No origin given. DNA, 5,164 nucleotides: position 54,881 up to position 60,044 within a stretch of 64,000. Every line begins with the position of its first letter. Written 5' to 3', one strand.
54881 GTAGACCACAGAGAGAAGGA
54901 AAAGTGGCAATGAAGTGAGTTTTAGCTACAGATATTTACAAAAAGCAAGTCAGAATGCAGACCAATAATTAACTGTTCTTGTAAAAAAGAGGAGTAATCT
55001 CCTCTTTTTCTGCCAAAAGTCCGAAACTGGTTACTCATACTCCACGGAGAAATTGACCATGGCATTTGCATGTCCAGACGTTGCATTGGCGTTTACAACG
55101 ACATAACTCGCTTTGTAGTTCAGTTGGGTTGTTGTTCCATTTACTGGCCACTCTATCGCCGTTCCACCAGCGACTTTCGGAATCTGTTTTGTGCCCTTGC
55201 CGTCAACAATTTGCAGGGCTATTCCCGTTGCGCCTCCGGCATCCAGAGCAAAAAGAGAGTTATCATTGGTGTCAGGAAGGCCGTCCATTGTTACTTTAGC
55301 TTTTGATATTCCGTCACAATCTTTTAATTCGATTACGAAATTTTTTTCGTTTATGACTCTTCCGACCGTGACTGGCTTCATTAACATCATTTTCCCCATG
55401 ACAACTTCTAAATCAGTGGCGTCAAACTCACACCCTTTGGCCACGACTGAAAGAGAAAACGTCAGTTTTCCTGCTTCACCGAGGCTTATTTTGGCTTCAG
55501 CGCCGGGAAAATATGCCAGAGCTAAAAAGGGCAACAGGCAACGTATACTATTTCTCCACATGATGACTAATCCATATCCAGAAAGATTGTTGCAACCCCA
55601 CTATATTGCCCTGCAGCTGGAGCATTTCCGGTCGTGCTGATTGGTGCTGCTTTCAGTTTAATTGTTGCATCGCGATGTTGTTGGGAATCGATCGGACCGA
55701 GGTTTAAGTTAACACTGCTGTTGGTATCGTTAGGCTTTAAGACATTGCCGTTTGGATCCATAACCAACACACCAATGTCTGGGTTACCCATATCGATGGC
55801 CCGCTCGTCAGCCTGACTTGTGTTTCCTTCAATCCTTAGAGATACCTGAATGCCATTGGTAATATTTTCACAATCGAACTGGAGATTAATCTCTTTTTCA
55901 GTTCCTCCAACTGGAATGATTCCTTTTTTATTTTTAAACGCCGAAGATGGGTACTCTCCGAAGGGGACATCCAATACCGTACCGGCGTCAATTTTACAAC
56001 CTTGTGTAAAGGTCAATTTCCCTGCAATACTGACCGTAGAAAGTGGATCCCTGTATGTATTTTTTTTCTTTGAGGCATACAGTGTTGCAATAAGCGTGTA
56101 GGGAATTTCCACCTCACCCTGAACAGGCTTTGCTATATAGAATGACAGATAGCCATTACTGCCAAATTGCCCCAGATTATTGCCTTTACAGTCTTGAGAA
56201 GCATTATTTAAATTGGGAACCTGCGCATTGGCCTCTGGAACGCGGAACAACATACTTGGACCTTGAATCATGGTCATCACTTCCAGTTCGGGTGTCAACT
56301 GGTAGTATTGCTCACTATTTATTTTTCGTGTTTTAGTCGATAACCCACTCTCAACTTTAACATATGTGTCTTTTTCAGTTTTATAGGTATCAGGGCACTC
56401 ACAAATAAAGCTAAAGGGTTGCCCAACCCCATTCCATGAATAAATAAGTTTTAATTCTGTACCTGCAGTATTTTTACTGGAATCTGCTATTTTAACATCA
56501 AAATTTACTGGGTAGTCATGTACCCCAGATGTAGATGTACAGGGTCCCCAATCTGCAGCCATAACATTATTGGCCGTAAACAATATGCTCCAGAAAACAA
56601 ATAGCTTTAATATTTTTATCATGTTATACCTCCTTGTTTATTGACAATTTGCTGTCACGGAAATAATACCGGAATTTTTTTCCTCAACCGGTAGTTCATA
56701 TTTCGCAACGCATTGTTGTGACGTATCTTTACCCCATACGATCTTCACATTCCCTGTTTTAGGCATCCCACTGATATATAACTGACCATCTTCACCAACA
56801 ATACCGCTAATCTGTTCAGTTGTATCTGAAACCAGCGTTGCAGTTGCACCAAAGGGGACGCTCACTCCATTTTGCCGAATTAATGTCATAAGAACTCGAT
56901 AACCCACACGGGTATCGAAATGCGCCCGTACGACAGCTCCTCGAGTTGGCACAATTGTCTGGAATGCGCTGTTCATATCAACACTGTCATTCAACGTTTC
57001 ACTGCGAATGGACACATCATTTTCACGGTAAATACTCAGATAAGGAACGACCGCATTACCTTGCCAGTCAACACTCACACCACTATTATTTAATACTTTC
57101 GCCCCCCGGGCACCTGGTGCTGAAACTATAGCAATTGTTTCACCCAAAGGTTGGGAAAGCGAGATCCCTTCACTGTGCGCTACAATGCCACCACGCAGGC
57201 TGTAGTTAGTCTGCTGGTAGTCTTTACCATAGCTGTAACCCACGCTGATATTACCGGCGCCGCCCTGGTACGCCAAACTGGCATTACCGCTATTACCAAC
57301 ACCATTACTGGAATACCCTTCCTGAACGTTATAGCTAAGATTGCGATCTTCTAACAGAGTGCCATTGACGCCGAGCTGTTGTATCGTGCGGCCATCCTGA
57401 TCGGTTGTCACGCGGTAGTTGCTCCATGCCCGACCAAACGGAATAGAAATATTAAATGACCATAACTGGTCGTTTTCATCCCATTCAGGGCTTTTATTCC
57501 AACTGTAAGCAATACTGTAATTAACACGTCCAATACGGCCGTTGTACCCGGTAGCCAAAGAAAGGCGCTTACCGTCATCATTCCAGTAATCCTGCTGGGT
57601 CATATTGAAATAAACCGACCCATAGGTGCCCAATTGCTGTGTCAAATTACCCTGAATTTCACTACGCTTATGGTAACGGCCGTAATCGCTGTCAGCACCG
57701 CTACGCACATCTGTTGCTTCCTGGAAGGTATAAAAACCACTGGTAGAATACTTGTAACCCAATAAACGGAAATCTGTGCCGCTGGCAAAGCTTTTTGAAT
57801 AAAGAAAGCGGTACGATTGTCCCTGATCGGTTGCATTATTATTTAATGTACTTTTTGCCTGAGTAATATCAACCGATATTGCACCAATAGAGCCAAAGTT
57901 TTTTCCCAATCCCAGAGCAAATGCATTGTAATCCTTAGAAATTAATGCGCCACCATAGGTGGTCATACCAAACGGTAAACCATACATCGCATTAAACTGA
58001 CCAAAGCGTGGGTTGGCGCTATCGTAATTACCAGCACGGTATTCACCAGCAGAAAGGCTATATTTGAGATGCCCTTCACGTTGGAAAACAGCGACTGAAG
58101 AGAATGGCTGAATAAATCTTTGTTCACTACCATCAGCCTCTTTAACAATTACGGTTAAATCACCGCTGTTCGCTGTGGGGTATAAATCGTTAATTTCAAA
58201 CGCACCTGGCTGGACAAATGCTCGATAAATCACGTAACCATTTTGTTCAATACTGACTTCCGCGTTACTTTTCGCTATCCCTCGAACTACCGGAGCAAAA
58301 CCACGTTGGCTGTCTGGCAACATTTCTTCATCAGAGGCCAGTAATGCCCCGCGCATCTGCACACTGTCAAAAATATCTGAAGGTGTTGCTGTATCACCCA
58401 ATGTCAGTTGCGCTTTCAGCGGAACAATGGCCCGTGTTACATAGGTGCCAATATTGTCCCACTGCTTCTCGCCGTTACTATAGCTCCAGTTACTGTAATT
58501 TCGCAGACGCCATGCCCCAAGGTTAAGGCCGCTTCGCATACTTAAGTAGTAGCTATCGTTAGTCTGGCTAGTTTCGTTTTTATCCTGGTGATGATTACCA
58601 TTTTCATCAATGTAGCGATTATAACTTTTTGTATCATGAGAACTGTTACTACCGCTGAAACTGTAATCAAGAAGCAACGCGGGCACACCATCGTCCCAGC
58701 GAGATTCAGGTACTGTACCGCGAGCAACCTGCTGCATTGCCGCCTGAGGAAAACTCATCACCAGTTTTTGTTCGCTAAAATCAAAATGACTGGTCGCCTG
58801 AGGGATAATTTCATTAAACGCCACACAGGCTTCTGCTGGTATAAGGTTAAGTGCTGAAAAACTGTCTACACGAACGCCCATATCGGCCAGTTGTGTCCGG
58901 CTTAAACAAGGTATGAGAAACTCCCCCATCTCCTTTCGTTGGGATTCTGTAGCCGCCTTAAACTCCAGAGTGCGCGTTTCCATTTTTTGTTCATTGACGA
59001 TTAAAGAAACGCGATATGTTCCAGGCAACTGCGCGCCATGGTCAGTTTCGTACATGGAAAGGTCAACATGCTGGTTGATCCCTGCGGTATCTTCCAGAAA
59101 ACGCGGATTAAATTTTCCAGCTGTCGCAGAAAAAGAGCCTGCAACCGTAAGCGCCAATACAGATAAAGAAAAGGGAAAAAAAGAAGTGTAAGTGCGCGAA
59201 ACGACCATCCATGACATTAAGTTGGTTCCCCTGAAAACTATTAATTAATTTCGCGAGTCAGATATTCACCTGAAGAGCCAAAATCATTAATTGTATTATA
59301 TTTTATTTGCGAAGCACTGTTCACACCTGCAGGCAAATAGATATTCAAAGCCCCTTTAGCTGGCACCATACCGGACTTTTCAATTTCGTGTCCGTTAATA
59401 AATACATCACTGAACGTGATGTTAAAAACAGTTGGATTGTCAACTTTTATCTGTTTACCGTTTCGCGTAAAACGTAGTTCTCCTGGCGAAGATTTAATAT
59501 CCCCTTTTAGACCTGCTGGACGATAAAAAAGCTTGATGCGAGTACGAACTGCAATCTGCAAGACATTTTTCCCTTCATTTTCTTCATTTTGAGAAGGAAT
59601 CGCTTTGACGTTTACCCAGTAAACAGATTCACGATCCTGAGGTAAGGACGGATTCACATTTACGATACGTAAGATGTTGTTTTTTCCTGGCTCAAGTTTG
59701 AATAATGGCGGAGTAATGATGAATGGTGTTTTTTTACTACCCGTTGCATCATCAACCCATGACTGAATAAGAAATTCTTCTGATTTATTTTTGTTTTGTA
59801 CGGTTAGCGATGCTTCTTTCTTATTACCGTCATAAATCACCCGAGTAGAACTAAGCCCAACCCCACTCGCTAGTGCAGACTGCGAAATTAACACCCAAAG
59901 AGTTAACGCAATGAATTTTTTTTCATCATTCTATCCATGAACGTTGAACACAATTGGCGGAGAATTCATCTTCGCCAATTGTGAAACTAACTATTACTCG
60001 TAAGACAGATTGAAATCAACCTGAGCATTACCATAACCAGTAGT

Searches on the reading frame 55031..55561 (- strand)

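Call 63: search_protein_families(library=pfam, proteins=[window:55031-55561:-], max_evalue=0.00001)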
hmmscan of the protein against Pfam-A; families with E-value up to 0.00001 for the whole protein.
window:55031-55561:- (176 aa): 1 family
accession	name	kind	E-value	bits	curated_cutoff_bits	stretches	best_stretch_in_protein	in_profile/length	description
PF00419.26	Fimbrial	-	2.6e-15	57.4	25.6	1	34-176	2-151/151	Fimbrial protein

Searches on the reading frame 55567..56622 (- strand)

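Call 63: search_protein_families(library=pfam, proteins=[window:55567-56622:-], max_evalue=0.00001)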
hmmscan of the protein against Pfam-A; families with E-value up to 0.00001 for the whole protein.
window:55567-56622:- (351 aa): 1 family
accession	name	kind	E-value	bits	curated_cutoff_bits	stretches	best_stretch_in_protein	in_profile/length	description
PF00419.26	Fimbrial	-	4.6e-23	82.6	25.6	1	199-349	3-149/151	Fimbrial protein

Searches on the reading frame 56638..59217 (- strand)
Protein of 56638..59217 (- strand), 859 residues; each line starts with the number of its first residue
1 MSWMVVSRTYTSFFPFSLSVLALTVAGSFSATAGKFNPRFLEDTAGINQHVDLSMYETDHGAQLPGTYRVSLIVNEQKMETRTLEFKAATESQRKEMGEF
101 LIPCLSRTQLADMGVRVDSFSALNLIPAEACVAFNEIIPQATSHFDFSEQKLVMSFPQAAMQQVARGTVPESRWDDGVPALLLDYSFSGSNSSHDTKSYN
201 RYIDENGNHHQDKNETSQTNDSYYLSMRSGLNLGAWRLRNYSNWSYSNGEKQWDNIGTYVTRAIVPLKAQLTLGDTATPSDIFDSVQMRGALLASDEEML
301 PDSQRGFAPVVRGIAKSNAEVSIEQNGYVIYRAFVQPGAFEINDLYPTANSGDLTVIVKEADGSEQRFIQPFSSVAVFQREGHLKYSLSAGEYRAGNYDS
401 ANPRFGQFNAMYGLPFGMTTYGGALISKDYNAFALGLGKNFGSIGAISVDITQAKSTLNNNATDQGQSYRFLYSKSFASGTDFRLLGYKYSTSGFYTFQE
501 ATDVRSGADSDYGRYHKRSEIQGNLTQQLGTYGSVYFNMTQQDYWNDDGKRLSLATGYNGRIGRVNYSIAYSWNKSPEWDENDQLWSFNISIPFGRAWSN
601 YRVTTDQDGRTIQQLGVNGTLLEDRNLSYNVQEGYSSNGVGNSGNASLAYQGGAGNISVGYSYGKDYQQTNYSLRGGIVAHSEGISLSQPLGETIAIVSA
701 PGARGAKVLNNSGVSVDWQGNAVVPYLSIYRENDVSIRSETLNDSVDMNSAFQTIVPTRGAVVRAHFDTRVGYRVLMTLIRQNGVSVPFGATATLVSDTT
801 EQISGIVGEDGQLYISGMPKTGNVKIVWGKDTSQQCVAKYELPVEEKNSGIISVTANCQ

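Call 63: search_protein_families(library=pfam, proteins=[window:56638-59217:-], max_evalue=0.00001)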
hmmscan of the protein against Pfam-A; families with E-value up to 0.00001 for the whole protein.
window:56638-59217:- (859 aa): 3 families
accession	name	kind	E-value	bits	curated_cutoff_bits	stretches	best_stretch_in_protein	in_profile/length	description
PF00577.26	Usher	-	2.2e-207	690.7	27.1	1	224-767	1-549/549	Outer membrane usher protein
PF13954.11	PapC_N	-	4e-40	137.6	27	1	35-188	1-145/146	PapC N-terminal domain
PF13953.12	PapC_C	-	7.9e-20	70.9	27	1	776-843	1-65/66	PapC C-terminal domain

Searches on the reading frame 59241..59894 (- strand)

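Call 63: search_protein_families(library=pfam, proteins=[window:59241-59894:-], max_evalue=0.00001)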
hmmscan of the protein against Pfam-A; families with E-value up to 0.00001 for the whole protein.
window:59241-59894:- (217 aa): 2 families
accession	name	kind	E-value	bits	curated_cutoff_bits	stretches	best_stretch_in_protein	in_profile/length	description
PF00345.26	PapD_N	-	2.6e-45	153.9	23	1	11-130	1-126/126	Pili and flagellar-assembly chaperone, PapD N-terminal domain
PF02753.23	PapD_C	-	7.4e-07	29.8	22.8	1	151-207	1-60/63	Pili assembly chaperone PapD, C-terminal domain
